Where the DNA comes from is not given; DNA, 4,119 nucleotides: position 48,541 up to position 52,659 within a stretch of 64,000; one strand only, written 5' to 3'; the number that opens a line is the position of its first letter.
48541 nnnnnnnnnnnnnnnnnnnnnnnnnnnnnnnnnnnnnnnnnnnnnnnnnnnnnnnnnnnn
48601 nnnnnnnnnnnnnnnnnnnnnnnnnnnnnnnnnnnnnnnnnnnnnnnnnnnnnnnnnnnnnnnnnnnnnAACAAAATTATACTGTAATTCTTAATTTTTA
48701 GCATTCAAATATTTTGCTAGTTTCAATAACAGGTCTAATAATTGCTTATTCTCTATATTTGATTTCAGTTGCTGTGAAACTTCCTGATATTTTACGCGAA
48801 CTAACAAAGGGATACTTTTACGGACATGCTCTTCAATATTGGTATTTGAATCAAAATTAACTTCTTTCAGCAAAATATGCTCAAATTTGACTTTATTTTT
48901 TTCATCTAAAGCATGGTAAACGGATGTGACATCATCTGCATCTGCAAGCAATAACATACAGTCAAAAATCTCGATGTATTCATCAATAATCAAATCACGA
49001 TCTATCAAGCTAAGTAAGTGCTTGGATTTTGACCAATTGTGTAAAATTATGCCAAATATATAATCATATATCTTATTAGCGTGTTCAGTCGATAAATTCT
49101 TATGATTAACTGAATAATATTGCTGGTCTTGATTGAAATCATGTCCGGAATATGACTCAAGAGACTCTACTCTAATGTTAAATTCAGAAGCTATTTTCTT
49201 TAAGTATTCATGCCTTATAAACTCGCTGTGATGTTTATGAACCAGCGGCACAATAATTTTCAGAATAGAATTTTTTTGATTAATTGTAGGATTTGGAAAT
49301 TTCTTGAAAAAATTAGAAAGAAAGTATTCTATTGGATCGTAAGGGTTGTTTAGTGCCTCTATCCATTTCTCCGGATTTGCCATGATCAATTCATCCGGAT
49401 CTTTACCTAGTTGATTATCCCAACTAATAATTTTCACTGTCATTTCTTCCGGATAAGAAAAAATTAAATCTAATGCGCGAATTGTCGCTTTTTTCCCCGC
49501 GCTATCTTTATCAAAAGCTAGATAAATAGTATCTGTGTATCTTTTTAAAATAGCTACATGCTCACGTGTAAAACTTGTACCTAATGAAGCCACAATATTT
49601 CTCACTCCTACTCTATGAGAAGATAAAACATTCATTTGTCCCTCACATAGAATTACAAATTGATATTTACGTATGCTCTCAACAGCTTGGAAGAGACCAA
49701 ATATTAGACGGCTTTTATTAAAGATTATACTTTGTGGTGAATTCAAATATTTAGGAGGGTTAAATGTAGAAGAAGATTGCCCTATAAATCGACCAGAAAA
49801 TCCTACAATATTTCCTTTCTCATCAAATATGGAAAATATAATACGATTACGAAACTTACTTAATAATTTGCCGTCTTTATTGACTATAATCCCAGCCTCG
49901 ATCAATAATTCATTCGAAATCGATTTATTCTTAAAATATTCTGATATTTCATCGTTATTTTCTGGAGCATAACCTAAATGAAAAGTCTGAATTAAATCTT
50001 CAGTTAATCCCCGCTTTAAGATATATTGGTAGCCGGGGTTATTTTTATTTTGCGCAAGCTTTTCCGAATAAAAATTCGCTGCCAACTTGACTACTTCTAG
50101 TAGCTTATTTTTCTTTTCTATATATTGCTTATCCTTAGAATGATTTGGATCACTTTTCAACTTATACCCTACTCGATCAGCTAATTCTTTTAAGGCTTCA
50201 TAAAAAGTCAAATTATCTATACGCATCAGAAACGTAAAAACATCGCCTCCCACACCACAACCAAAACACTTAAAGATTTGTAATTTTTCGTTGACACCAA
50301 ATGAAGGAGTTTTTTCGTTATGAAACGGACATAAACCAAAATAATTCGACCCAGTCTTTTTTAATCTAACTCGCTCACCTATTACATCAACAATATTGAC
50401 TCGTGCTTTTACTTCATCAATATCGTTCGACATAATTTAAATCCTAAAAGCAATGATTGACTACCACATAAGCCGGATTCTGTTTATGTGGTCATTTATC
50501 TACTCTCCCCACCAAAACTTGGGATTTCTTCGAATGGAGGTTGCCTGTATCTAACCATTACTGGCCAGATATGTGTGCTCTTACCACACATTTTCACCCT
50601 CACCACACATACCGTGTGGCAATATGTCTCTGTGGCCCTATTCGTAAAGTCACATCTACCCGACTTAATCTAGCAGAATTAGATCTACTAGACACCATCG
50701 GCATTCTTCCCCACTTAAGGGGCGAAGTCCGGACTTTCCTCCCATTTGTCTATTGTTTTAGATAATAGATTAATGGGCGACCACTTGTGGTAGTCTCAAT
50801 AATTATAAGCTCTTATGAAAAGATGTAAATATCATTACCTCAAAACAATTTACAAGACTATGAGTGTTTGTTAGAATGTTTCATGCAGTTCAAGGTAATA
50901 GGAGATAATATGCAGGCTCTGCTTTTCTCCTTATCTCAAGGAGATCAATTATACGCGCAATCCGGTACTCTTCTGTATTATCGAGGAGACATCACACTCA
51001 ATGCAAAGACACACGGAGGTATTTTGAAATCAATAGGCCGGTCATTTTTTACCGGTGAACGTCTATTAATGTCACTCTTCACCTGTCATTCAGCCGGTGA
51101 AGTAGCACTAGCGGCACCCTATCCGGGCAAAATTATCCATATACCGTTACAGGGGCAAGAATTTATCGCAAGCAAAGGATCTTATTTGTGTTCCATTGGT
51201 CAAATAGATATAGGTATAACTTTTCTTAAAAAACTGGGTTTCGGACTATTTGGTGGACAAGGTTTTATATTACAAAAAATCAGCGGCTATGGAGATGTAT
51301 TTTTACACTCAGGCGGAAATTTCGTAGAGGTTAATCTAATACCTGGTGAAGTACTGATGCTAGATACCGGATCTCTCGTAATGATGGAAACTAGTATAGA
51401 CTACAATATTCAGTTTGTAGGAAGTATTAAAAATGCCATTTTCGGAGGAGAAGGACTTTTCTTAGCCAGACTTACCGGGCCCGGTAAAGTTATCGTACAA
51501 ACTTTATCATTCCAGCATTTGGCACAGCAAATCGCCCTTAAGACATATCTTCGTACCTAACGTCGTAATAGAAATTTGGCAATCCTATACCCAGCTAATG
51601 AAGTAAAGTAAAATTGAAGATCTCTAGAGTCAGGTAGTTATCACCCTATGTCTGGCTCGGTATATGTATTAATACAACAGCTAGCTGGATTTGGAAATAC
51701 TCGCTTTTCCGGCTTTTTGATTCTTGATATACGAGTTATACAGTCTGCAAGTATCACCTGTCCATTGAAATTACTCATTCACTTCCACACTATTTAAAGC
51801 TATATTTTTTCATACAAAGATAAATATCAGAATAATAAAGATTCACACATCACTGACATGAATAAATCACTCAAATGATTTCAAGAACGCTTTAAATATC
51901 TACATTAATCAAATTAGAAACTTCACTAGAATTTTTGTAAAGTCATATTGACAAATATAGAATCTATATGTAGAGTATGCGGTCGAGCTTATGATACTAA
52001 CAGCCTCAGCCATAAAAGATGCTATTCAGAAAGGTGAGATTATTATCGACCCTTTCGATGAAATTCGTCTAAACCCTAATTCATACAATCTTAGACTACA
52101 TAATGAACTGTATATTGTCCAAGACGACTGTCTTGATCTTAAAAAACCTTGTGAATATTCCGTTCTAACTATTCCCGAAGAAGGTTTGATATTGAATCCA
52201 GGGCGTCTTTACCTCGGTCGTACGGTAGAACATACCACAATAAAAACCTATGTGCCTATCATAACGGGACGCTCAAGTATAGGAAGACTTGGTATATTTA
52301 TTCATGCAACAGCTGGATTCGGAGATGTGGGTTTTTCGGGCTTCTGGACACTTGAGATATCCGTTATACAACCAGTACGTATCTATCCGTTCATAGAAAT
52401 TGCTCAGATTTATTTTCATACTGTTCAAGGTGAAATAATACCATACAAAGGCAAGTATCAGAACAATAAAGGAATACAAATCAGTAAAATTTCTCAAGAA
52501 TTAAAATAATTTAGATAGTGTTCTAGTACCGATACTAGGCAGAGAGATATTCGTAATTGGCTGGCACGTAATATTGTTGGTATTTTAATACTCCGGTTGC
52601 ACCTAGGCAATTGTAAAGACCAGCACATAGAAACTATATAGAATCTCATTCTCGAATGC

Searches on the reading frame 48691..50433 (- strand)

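Call 79: search_protein_families(library=pfam, proteins=[window:48691-50433:-], max_evalue=0.001)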
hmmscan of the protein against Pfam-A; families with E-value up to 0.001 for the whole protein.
window:48691-50433:- (580 aa): 7 families
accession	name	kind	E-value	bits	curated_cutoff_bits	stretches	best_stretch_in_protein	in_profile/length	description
PF01807.25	Zn_ribbon_DnaG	-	4.3e-37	126.3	24.9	1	3-94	4-95/98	CHC2 zinc finger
PF08275.17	DNAG_N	-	7.3e-37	126.7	26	1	121-250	1-127/128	DNA primase catalytic core, N-terminal domain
PF13155.12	Toprim_2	-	8.7e-19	68.1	22.1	1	261-350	1-88/88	Toprim-like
PF13662.12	Toprim_4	-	9.3e-15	55.1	25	1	260-334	3-82/85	Toprim domain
PF01751.28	Toprim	-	1e-11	45.2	23.1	1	260-335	2-93/96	Toprim domain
PF13362.12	Toprim_3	-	0.00031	21.6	27.2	1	260-326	2-69/95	Toprim domain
PF10410.14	DnaB_bind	-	0.0008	20.1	20.6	0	368-422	1-55/56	DnaB-helicase binding domain of primase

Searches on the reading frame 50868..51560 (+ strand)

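Call 79: search_protein_families(library=pfam, proteins=[window:50868-51560:+], max_evalue=0.001)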
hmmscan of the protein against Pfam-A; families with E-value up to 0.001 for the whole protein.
window:50868-51560:+ (230 aa): 1 family
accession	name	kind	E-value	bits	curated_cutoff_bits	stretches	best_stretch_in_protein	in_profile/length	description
PF01987.23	AIM24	-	4.2e-64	216.4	25.7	1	8-213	1-205/205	Mitochondrial biogenesis AIM24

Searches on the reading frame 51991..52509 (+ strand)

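Call 79: search_protein_families(library=pfam, proteins=[window:51991-52509:+], max_evalue=0.001)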
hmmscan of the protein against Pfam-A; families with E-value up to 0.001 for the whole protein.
window:51991-52509:+ (172 aa): 2 families
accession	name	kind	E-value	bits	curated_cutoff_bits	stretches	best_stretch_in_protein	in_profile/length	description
PF22769.1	DCD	-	5.1e-39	134.3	27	1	2-144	1-152/153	dCTP deaminase-like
PF06559.16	DCD_N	-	0.00031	21.1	21.4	0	2-108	4-119/164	2'-deoxycytidine 5'-triphosphate deaminase (DCD) N-terminal domain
